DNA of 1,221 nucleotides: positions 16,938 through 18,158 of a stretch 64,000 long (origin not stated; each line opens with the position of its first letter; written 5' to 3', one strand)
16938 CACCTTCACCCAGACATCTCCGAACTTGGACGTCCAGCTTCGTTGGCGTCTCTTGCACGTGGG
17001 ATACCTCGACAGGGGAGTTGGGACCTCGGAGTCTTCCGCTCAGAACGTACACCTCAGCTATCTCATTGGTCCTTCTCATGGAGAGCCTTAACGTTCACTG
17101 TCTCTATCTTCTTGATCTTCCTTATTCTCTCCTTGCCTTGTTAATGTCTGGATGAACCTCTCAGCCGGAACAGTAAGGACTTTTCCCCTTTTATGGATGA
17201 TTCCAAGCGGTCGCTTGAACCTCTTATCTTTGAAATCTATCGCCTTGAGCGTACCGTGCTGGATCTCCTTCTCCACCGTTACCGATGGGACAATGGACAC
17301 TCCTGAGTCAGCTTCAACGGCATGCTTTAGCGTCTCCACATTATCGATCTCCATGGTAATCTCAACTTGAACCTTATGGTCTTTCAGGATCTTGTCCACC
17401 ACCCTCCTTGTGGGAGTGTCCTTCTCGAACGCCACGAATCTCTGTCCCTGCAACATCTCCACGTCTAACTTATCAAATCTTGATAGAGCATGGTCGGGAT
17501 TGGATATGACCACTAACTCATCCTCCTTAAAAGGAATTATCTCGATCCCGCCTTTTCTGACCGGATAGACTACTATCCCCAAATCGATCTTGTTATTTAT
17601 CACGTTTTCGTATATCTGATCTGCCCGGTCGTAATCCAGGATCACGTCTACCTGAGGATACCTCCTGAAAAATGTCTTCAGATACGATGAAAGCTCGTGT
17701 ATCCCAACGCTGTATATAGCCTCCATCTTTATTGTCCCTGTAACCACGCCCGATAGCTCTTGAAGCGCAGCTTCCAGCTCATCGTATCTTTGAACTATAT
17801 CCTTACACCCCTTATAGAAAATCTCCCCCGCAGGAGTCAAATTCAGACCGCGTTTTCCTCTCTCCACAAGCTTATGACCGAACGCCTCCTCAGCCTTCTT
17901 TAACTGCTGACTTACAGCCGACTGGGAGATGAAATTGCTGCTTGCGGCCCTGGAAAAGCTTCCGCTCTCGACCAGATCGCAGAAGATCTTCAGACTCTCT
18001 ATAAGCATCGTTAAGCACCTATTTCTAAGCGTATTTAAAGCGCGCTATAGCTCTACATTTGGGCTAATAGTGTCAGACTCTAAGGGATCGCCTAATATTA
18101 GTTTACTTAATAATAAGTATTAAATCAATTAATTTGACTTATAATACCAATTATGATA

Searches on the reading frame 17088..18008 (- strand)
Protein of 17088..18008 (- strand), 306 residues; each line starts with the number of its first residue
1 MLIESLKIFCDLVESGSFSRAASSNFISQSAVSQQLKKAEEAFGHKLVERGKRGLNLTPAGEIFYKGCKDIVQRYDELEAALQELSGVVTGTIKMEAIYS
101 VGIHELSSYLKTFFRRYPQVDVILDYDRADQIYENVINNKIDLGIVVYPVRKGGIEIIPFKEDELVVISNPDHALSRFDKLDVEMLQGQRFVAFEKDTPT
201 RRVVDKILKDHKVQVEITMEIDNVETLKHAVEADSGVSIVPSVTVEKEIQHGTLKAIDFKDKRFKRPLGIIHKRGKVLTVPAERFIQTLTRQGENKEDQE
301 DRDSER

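Call 12: search_protein_families(library=pfam, proteins=[window:17088-18008:-], max_evalue=0.001)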
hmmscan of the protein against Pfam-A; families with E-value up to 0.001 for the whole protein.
window:17088-18008:- (306 aa): 2 families
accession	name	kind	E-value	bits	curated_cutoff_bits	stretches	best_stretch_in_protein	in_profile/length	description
PF03466.25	LysR_substrate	-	6.9e-43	146.9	28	1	88-292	3-207/209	LysR substrate binding domain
PF00126.33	HTH_1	-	4.4e-20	71.8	26.6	1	4-62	2-60/60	Bacterial regulatory helix-turn-helix protein, lysR family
